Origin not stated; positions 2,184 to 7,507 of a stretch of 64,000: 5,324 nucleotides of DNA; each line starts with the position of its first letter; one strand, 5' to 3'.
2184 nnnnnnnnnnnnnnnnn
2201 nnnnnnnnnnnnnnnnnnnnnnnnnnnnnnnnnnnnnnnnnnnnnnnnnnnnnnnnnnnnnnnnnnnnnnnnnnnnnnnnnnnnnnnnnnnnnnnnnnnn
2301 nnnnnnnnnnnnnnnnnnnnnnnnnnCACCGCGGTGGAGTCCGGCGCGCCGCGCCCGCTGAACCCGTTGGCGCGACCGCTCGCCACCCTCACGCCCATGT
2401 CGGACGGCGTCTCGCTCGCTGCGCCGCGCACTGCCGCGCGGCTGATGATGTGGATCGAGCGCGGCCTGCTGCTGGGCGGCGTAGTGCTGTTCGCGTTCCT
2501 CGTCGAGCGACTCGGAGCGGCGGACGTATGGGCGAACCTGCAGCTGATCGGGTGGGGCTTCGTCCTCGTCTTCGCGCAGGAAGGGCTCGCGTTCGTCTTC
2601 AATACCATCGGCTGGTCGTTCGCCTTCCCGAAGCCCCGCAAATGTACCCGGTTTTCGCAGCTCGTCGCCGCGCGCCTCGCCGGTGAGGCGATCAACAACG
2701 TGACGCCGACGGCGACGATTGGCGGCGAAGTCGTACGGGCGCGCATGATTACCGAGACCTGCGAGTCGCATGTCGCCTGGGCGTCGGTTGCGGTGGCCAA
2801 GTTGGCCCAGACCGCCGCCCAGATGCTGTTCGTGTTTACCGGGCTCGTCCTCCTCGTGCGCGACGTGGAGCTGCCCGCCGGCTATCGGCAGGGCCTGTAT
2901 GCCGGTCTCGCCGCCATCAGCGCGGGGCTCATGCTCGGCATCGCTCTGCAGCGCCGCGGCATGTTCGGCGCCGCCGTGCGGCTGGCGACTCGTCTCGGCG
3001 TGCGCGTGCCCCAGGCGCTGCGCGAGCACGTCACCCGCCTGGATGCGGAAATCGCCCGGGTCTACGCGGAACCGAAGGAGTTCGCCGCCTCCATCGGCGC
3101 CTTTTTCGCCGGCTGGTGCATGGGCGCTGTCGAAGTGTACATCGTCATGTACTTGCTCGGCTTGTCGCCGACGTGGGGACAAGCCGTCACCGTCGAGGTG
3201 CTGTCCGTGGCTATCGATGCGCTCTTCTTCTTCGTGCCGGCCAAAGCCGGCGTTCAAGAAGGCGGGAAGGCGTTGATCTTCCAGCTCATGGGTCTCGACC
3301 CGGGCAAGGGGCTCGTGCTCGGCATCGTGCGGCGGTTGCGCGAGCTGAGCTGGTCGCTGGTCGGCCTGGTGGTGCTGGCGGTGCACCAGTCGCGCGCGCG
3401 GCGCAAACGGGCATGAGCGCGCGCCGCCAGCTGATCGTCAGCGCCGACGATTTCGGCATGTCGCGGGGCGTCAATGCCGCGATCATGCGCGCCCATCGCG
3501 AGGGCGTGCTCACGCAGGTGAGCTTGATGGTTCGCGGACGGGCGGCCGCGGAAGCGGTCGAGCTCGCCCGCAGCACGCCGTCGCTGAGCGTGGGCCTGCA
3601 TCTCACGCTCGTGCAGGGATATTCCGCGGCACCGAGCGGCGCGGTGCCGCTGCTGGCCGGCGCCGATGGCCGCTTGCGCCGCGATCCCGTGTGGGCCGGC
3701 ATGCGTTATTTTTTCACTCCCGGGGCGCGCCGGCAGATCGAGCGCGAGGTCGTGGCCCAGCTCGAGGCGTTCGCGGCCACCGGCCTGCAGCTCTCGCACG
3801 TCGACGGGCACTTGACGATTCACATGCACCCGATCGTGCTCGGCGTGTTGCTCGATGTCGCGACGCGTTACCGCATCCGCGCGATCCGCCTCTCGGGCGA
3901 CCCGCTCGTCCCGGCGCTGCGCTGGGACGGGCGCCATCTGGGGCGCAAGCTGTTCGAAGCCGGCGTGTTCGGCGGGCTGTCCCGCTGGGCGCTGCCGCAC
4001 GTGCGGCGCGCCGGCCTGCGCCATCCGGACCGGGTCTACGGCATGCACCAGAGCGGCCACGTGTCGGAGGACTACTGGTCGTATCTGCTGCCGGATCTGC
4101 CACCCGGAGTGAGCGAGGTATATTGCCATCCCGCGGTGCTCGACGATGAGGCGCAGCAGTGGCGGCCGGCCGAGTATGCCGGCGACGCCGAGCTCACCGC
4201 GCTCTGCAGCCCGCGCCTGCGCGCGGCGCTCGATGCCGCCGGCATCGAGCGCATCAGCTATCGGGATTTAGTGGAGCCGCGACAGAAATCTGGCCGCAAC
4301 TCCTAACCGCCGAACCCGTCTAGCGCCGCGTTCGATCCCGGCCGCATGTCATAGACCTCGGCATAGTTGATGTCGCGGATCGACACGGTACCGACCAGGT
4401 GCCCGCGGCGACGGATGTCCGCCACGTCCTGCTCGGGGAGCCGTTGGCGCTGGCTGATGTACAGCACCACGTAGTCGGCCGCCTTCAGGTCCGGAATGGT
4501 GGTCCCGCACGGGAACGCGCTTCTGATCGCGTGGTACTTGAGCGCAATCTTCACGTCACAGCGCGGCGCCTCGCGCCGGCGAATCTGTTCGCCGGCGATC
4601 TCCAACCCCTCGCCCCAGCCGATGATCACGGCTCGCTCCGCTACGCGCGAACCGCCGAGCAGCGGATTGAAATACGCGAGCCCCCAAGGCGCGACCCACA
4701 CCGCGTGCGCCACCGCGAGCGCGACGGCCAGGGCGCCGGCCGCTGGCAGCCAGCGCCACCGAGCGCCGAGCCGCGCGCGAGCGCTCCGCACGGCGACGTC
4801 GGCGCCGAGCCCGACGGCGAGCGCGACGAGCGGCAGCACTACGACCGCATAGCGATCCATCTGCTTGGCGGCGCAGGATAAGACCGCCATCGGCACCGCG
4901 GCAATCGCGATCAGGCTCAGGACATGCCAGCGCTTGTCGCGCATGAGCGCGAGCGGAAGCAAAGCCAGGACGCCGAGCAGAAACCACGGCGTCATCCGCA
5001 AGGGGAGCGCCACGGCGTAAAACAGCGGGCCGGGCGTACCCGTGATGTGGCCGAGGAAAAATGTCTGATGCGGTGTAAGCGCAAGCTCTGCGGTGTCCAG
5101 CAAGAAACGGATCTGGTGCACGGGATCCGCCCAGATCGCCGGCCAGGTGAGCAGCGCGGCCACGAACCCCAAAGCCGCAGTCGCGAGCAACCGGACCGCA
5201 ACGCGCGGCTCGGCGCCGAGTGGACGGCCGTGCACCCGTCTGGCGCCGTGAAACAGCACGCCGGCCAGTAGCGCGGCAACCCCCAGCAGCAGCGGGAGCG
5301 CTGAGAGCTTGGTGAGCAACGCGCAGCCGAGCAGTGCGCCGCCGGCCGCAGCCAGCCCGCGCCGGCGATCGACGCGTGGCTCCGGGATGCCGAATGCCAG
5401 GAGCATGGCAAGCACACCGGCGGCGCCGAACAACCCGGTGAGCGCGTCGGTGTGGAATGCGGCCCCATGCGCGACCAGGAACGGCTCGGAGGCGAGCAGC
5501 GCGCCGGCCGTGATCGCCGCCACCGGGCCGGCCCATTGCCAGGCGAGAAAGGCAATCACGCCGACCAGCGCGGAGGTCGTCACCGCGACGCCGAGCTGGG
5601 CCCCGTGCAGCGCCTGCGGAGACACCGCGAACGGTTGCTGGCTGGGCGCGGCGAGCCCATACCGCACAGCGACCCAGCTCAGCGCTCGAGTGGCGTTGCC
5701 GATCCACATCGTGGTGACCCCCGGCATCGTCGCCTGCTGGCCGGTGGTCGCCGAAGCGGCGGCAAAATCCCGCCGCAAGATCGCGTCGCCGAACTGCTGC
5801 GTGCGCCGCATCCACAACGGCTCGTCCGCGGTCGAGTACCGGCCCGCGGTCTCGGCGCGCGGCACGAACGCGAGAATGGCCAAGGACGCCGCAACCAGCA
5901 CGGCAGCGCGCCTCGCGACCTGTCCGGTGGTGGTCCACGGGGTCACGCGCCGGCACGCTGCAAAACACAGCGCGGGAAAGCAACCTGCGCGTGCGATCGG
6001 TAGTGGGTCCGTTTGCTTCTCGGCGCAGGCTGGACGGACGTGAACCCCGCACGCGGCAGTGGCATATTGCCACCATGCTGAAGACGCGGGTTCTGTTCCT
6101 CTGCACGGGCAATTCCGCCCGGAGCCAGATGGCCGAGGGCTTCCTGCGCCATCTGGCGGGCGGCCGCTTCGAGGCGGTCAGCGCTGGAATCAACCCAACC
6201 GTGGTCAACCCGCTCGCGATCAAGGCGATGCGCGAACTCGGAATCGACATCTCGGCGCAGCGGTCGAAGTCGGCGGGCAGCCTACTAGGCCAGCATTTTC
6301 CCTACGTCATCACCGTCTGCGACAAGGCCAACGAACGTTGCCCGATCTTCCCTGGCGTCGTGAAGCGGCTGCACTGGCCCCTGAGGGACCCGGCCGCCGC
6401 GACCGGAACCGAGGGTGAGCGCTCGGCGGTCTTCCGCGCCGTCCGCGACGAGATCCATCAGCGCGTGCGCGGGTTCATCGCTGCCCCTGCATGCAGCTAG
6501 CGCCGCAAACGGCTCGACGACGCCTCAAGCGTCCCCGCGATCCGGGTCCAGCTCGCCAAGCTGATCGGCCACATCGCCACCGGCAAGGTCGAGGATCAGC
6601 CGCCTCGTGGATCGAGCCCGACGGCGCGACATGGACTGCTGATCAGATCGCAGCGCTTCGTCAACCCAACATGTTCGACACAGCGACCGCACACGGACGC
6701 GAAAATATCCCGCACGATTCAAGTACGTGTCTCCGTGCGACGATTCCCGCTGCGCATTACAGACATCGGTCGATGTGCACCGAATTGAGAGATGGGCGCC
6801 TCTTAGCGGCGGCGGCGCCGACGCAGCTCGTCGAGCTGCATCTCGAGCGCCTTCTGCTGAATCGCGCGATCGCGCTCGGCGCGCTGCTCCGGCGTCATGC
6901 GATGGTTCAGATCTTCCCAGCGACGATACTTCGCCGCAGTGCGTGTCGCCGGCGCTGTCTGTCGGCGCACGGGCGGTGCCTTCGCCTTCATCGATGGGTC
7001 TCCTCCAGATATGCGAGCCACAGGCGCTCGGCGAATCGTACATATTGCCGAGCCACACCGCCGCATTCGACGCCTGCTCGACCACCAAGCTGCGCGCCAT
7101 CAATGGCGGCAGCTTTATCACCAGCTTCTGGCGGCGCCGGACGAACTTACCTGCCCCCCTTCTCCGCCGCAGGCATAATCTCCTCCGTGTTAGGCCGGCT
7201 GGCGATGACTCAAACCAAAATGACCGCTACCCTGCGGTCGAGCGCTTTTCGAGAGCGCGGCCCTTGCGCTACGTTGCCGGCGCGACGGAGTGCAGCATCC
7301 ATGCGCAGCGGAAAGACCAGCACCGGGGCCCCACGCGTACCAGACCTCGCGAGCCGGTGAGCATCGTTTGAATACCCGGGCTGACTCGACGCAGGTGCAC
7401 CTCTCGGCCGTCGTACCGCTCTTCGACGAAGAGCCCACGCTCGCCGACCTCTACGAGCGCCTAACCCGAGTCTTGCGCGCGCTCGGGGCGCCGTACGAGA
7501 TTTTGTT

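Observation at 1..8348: Candidate undescribed envelope head-group / lipid-glycosylation pathway: aminotransferase - Gfo/Idh/MocA - NT-like/CDP-alcohol phosphatidyltransferase - flippase-like - YdjC deacetylase, converging on a GT-C transferase and followed by a polyprenyl-P GT2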

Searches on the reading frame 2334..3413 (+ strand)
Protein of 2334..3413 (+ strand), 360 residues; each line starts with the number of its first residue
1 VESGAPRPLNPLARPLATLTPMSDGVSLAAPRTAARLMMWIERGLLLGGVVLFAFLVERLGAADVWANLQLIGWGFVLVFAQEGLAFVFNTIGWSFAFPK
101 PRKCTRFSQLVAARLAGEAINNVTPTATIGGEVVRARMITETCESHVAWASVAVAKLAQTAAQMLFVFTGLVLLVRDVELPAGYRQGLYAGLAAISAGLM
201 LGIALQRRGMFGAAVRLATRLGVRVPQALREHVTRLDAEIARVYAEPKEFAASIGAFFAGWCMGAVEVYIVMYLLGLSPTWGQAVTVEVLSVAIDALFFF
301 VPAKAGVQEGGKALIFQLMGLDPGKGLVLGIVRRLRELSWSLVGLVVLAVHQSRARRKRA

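Call 5: search_protein_families(library=pfam, proteins=[window:2334-3413:+], max_evalue=0.01)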
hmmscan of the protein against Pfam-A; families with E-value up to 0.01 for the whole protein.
window:2334-3413:+ (360 aa): 1 family
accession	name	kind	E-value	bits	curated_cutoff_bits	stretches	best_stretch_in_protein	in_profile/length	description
PF03706.18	LPG_synthase_TM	-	2.2e-27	96.8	33.4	1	45-338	5-295/302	Lysylphosphatidylglycerol synthase TM region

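Call 6: search_protein_families(library=ncbifam, proteins=[window:2334-3413:+], max_evalue=0.01)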
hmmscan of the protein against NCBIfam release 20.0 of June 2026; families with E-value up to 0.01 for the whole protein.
window:2334-3413:+ (360 aa): 2 families
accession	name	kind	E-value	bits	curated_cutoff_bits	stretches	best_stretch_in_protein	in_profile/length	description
TIGR03476.1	HpnL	subfamily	5e-55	187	195.65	1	41-349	4-315/318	putative membrane protein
TIGR00374.1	TIGR00374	subfamily_domain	1.2e-11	44.7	43.2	1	50-335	5-296/323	flippase-like domain-containing protein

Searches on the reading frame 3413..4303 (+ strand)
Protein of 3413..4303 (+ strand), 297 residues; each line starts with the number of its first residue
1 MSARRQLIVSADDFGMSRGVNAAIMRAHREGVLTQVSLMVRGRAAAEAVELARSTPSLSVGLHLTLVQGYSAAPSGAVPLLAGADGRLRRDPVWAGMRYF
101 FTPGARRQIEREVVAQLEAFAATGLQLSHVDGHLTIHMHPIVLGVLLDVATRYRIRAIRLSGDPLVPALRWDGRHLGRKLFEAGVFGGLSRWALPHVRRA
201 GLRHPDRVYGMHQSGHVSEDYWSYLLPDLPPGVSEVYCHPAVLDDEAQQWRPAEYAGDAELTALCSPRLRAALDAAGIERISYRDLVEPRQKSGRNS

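Call 5: search_protein_families(library=pfam, proteins=[window:3413-4303:+], max_evalue=0.01)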
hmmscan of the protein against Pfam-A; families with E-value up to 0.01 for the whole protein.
window:3413-4303:+ (297 aa): 1 family
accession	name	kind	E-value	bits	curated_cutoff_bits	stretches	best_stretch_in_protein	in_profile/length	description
PF04794.17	YdjC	-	7.3e-70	236.3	29.7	1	6-274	1-265/266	YdjC-like protein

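Call 6: search_protein_families(library=ncbifam, proteins=[window:3413-4303:+], max_evalue=0.01)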
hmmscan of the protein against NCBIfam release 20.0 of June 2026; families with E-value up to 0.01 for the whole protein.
window:3413-4303:+ (297 aa): 3 families
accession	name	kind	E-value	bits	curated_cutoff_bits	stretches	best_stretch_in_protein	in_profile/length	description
TIGR03473.1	HpnK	hypoth_equivalog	6.7e-92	307.7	232.6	1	5-287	2-282/283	hopanoid biosynthesis-associated protein HpnK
NF002559.0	PRK02134.1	equivalog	8.2e-40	136.9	227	1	5-159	3-150/249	chitin disaccharide deacetylase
NF052308.1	CarbhyDeactlThm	equivalog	5.4e-16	58.7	400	1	3-286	10-260/265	carbohydrate deacetylase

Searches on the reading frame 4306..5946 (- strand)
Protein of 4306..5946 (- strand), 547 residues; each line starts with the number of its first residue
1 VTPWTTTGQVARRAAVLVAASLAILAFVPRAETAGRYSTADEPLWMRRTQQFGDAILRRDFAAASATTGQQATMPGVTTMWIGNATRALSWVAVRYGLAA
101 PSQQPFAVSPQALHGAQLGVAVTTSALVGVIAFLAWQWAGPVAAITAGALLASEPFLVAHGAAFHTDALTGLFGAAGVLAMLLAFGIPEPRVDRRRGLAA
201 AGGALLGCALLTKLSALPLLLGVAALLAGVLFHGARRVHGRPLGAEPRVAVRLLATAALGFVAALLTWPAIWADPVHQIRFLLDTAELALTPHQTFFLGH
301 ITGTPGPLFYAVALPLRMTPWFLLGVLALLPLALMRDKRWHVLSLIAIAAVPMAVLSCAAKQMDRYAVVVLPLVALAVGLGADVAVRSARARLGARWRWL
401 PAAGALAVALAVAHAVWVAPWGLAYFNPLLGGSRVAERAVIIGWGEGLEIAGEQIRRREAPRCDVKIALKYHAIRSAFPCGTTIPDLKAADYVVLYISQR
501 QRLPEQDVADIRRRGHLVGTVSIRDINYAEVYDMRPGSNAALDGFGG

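Call 5: search_protein_families(library=pfam, proteins=[window:4306-5946:-], max_evalue=0.01)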
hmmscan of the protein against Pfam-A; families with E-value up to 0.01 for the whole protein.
window:4306-5946:- (547 aa): 0 families

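Call 6: search_protein_families(library=ncbifam, proteins=[window:4306-5946:-], max_evalue=0.01)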
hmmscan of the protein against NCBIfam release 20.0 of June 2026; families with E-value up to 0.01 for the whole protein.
window:4306-5946:- (547 aa): 0 families

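Call 12: search_protein_families(library=pfam, proteins=[window:4306-5946:-], max_evalue=1)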
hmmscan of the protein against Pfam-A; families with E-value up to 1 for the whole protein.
window:4306-5946:- (547 aa): 0 families

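Call 19: search_solved_structures(query=window:4306-5946:-, max_evalue=10)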
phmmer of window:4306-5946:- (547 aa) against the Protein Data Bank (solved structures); distinct sequences matched with E-value up to 10: 0.

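Call 57: search_protein_representatives(protein=window:4306-5946:-)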
Query: 547 residues. Proteins with E-value up to 0.001 (for the whole library): 2135; up to 1e-10: 1396; up to 1e-30: 340. The best 150 are listed.
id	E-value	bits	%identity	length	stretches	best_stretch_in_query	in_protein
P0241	4.3e-133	461.4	51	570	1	15-538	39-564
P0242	2.7e-120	419.1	48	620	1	12-536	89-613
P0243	7.8e-112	391.2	48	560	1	4-535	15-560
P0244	1.1e-110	387.4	46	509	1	23-540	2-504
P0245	1.6e-107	376.9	45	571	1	12-533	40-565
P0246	9.8e-107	374.4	43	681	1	12-536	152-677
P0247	1.0e-104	367.7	47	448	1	105-540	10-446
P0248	4.2e-103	362.4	45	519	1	22-536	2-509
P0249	3.5e-102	359.3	45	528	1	29-537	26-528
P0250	2.7e-100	353.1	49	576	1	9-538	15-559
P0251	7.2e-100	351.7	46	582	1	12-533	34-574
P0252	2.7e-98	346.5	46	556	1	7-535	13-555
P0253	1.2e-97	344.4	42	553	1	17-540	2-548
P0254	5.7e-97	342.1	42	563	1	18-533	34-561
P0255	1.2e-93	331.2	44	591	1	13-533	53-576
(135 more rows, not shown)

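Call 59: search_solved_structures(query=A5, max_evalue=1, show_alignments=1)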
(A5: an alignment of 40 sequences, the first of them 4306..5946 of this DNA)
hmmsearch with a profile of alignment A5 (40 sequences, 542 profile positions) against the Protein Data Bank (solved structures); distinct sequences matched with E-value up to 1: 8.
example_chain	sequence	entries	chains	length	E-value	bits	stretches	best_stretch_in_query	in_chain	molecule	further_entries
5ezm_A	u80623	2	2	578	2.4e-07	32.5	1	111-406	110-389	4-amino-4-deoxy-L-arabinose transferase or related glycosyltransferases of PMT family | 4-amino-4-deoxy-L-arabinose (L-Ara4N) transferase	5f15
6p25_B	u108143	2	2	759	3e-06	28.9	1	108-260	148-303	Dolichyl-phosphate-mannose--protein mannosyltransferase 2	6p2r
9i5k_A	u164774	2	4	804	4.9e-06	28.2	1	110-254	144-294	Dolichyl-phosphate-mannose--protein mannosyltransferase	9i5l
6p25_A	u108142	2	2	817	3.5e-05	25.4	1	101-258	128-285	Dolichyl-phosphate-mannose--protein mannosyltransferase 1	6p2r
6y07_A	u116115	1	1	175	0.011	17.2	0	483-527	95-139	sohair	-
3waj_A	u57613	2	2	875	0.022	16.2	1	108-264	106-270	Transmembrane oligosaccharyl transferase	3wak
5gmy_A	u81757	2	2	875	0.022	16.2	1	108-264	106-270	Transmembrane oligosaccharyl transferase, putative | Dolichyl-phosphooligosaccharide-protein glycotransferase 3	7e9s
9e61_A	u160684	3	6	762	0.55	11.5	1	105-254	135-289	Dolichyl-phosphate-mannose--protein mannosyltransferase 4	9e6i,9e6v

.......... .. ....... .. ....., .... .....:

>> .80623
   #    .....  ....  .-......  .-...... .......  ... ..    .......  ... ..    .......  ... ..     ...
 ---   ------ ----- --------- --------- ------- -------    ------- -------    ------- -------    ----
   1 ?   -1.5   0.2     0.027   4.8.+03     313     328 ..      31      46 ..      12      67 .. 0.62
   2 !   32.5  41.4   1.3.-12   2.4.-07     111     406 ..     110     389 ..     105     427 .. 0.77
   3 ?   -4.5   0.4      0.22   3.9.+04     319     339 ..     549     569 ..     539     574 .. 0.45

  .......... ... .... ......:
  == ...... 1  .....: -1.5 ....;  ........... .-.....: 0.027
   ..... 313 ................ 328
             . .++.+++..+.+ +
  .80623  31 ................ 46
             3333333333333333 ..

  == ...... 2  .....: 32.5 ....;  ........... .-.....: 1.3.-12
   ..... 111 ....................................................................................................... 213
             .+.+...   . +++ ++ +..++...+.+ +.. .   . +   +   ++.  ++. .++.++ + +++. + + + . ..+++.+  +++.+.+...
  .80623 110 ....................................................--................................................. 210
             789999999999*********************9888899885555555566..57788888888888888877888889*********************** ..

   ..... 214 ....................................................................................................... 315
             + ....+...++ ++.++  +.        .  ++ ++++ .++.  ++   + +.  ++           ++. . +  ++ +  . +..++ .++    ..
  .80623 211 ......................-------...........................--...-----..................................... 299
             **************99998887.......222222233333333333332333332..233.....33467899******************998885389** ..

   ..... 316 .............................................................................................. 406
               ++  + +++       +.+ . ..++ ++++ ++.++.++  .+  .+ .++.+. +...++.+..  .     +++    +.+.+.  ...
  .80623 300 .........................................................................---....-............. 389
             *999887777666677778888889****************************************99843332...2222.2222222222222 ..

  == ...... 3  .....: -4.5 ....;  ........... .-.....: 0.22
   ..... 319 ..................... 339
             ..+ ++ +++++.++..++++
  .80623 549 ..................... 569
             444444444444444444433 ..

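Call 60: search_protein_families(library=pfam, alignment_id=A5, max_evalue=0.01)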
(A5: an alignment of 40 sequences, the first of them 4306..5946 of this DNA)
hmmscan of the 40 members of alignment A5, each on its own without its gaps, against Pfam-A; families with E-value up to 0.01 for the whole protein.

A. member 1, window:4306-5946:- (547 aa): 0 families

B. families by the number of members that match (of 40 scanned): 6 families
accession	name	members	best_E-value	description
PF13231.12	PMT_2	33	3.5e-19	Dolichyl-phosphate-mannose-protein mannosyltransferase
PF02366.24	PMT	29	3.4e-12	Dolichyl-phosphate-mannose-protein mannosyltransferase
PF02516.20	STT3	2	0.00038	Oligosaccharyl transferase STT3, N-terminal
PF03901.23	Glyco_transf_22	2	0.0036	Alg9-like mannosyltransferase family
PF13886.12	TM7S3_TM198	1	0.0057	TM7S3/TM198-like domain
PF02221.20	E1_DerP2_DerF2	1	0.0078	ML domain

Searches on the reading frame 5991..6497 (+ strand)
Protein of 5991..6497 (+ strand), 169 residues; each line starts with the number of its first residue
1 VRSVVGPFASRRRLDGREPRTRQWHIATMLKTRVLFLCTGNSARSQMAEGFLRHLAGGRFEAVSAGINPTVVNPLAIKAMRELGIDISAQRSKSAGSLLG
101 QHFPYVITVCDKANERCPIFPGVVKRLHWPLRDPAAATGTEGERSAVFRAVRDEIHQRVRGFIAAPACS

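Call 5: search_protein_families(library=pfam, proteins=[window:5991-6497:+], max_evalue=0.01)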
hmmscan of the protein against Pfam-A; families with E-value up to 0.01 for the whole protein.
window:5991-6497:+ (169 aa): 1 family
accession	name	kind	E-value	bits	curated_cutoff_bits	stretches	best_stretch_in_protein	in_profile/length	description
PF01451.26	LMWPc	-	2.6e-17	63.8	23.2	1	34-162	1-143/144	Low molecular weight phosphotyrosine protein phosphatase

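Call 6: search_protein_families(library=ncbifam, proteins=[window:5991-6497:+], max_evalue=0.01)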
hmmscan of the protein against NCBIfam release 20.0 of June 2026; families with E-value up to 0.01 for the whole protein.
window:5991-6497:+ (169 aa): 3 families
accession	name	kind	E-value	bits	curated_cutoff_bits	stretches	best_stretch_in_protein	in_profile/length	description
TIGR02691.1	arsC_pI258_fam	equivalog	6.1e-43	146.2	174.3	1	34-161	1-128/129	arsenate reductase (thioredoxin)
NF010053.0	PRK13530.1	subfamily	7e-36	123.5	215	1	31-163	3-129/133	arsenate reductase (thioredoxin)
TIGR02689.1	ars_reduc_gluta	equivalog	2.6e-23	82.6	157.6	1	33-162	2-125/126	arsenate reductase, glutathione/glutaredoxin type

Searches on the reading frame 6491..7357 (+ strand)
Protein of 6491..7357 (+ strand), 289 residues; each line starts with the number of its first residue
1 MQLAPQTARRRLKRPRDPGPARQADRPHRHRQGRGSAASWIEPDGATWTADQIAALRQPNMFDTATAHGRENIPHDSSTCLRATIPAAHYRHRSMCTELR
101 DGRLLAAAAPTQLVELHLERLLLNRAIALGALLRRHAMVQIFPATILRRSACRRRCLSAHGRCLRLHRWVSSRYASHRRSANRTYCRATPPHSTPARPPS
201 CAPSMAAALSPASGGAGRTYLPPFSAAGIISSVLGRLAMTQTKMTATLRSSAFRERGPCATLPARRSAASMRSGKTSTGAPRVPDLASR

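Call 5: search_protein_families(library=pfam, proteins=[window:6491-7357:+], max_evalue=0.01)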
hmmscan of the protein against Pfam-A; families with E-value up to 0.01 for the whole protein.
window:6491-7357:+ (289 aa): 1 family
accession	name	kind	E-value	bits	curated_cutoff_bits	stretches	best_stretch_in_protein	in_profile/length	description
PF17715.6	DUF5560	-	0.0046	16.9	25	1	166-231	71-137/165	Family of unknown function (DUF5560)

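Call 6: search_protein_families(library=ncbifam, proteins=[window:6491-7357:+], max_evalue=0.01)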
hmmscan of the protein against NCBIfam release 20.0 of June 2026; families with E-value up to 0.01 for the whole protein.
window:6491-7357:+ (289 aa): 0 families
